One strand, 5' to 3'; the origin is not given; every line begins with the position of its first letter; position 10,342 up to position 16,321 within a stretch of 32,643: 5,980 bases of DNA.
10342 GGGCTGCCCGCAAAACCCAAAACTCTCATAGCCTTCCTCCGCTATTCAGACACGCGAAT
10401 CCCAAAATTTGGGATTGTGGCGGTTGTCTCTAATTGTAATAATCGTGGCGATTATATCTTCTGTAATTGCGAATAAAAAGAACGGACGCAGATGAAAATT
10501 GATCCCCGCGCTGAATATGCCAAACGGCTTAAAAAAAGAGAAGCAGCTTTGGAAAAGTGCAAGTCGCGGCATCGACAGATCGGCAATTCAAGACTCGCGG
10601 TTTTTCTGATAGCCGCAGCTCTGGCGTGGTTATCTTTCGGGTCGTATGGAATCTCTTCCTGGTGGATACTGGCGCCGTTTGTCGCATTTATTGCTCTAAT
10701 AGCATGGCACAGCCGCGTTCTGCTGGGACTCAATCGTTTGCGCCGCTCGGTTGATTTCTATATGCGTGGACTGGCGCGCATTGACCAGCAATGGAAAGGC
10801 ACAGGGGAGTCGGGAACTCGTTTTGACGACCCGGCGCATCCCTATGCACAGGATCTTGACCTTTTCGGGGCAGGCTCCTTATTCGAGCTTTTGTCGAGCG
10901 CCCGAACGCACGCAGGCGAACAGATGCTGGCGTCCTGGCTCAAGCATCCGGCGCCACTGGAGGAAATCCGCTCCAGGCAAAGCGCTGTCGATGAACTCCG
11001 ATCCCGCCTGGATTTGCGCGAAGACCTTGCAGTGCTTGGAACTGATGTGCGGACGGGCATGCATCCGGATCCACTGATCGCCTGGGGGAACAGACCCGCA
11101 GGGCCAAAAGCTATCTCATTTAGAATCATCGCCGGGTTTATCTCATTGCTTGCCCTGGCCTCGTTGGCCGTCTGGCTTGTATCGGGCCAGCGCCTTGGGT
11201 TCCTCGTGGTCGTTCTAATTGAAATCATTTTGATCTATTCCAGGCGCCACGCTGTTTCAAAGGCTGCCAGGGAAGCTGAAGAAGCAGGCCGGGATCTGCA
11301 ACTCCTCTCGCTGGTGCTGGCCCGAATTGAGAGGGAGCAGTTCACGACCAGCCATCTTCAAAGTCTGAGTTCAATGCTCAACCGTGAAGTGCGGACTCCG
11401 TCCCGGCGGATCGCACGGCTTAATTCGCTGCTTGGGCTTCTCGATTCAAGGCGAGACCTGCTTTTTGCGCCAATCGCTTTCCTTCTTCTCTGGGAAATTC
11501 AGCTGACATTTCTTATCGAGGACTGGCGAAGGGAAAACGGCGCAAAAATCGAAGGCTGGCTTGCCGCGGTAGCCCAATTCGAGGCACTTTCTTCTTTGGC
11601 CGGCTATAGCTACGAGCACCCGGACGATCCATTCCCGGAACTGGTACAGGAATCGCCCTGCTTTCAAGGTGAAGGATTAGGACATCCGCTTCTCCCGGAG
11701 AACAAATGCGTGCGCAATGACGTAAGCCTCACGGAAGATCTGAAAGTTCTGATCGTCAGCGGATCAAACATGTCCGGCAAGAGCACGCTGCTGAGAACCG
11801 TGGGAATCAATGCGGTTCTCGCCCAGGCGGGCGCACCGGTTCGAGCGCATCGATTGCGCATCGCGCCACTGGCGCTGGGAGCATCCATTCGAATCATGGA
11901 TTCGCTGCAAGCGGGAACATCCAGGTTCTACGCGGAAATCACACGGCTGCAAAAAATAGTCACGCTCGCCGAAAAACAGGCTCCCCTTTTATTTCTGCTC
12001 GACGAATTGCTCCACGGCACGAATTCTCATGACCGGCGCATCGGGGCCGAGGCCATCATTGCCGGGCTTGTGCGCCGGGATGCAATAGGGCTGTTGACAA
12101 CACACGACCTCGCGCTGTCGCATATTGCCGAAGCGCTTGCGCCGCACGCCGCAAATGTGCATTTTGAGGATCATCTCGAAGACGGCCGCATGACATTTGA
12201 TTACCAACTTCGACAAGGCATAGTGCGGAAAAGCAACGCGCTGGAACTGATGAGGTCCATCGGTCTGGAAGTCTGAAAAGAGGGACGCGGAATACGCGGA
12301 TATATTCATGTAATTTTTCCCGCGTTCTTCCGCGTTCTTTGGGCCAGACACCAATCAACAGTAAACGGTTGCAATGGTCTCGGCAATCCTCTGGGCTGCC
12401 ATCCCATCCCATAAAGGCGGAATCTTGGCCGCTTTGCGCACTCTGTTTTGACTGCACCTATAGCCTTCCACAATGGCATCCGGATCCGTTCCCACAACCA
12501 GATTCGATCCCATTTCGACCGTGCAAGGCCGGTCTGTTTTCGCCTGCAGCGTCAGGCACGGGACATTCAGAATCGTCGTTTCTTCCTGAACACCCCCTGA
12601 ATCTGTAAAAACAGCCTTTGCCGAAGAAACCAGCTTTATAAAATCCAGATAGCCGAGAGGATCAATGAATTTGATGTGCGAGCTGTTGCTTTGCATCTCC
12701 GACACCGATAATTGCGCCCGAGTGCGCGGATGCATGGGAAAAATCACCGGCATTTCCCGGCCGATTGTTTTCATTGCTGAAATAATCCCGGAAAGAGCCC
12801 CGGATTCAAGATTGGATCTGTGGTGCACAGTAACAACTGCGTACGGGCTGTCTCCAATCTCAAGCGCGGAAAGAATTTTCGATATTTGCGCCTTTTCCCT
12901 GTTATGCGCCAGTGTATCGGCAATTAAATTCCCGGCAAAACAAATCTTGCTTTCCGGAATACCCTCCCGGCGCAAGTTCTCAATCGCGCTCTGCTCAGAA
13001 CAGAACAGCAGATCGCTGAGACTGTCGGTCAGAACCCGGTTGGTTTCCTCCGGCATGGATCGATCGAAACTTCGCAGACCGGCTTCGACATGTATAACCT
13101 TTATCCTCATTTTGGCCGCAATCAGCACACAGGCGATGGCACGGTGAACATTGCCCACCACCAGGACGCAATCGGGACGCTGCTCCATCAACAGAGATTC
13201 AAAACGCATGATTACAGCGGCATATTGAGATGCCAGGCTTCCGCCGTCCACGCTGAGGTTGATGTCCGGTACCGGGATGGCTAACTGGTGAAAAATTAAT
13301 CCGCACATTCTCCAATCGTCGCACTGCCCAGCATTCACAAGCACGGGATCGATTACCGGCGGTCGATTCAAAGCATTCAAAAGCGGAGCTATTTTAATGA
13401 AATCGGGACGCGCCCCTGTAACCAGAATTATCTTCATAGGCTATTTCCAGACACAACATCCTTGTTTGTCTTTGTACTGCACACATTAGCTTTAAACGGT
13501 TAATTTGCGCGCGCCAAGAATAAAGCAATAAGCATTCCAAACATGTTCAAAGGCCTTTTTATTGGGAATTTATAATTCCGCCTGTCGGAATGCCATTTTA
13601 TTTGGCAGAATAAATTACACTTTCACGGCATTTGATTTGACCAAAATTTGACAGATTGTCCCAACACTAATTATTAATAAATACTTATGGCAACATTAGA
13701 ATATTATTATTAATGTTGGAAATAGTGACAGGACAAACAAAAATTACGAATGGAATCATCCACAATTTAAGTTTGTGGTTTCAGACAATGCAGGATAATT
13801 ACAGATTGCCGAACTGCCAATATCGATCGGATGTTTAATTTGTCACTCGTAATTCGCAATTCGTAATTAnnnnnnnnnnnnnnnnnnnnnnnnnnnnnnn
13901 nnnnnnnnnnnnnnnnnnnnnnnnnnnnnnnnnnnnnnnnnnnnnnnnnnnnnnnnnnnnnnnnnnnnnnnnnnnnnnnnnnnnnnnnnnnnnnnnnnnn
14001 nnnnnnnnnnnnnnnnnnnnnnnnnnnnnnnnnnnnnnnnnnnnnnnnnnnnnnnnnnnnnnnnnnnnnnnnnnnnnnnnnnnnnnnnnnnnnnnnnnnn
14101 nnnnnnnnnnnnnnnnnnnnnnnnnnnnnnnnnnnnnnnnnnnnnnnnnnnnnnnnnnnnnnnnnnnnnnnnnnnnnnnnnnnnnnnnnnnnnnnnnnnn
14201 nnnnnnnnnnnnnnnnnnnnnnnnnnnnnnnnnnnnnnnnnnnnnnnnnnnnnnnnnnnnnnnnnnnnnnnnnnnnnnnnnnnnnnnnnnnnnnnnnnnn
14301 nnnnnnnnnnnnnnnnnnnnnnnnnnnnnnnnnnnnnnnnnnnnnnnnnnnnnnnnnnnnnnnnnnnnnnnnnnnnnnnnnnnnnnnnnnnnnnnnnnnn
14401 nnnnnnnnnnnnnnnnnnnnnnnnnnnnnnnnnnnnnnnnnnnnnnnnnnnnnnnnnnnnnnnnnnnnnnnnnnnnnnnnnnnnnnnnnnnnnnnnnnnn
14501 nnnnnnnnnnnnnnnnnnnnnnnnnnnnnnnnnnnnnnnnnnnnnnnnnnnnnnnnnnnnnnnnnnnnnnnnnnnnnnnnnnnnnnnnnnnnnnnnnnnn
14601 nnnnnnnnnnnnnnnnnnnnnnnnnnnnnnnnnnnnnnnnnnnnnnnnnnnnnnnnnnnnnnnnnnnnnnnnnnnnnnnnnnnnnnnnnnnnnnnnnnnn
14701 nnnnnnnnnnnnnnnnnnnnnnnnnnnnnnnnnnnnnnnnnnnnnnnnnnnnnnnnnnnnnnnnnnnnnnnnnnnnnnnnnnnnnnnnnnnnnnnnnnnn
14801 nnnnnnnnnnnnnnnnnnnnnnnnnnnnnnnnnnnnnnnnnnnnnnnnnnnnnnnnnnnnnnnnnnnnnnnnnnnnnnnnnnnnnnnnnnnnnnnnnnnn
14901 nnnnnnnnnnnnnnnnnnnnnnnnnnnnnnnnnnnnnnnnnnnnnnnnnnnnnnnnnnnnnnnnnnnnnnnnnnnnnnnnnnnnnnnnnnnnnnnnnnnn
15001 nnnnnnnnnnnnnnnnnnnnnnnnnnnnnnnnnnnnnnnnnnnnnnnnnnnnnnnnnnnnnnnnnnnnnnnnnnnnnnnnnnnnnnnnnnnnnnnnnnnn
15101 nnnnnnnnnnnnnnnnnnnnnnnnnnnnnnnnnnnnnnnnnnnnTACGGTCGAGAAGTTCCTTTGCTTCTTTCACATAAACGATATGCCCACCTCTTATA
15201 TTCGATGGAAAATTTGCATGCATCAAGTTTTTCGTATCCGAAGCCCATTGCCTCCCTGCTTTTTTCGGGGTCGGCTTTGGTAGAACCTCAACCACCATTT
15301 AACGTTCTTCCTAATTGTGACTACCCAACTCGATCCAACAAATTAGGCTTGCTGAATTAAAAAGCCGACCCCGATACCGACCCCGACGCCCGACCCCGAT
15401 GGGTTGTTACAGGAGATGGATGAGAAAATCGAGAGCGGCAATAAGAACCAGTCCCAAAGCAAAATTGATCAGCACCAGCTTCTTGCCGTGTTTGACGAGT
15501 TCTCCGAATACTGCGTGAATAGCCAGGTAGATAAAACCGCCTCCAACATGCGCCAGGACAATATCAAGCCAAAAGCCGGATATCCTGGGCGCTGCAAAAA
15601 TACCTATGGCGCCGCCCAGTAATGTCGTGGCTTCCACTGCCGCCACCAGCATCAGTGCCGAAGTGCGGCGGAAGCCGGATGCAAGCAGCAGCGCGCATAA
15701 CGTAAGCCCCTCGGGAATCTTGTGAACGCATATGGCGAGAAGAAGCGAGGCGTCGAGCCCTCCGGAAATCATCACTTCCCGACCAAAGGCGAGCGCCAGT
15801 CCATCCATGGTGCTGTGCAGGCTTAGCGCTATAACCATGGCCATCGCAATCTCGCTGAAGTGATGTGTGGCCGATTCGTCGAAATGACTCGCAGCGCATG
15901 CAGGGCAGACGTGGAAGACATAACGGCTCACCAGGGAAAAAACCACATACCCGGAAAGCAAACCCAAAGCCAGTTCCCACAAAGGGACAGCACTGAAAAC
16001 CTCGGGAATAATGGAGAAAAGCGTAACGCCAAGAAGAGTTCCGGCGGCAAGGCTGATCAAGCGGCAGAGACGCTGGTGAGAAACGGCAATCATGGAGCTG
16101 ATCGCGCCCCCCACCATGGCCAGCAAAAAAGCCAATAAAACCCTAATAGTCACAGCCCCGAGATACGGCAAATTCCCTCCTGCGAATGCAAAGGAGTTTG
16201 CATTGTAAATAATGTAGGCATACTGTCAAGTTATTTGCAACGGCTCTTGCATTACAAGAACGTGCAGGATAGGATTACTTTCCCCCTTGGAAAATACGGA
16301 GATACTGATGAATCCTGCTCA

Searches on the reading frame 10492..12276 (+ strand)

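Call 26: search_protein_families(library=pfam, proteins=[window:10492-12276:+], max_evalue=0.0001)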
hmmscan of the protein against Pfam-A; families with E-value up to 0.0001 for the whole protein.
window:10492-12276:+ (594 aa): 2 families
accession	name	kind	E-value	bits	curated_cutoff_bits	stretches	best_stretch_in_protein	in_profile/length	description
PF00488.27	MutS_V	-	4.6e-24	85.9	30.2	1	420-590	1-170/188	MutS domain V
PF05192.23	MutS_III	-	1.6e-09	38.8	34.1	1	127-189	18-84/194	MutS domain III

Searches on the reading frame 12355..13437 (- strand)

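Call 26: search_protein_families(library=pfam, proteins=[window:12355-13437:-], max_evalue=0.0001)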
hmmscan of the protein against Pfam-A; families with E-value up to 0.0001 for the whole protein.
window:12355-13437:- (360 aa): 1 family
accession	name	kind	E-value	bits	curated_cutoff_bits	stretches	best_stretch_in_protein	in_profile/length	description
PF02350.25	Epimerase_2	-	3.5e-90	302.8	30.6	1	22-355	2-346/347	UDP-N-acetylglucosamine 2-epimerase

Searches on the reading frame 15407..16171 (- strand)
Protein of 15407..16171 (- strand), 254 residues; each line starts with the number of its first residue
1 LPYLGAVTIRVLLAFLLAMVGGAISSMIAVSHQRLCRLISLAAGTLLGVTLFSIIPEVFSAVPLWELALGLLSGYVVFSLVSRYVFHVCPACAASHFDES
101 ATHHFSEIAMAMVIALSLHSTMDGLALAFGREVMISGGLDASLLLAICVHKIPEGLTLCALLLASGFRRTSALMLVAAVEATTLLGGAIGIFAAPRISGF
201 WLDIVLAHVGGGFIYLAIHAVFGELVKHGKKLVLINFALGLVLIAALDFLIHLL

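Call 5: search_protein_families(library=pfam, proteins=[window:15407-16171:-], max_evalue=0.0001)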
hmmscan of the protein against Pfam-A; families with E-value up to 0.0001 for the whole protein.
window:15407-16171:- (254 aa): 1 family
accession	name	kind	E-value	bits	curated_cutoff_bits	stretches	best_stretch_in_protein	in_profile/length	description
PF02535.28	Zip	-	2.3e-18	66.9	35.1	1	97-246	166-321/323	ZIP Zinc transporter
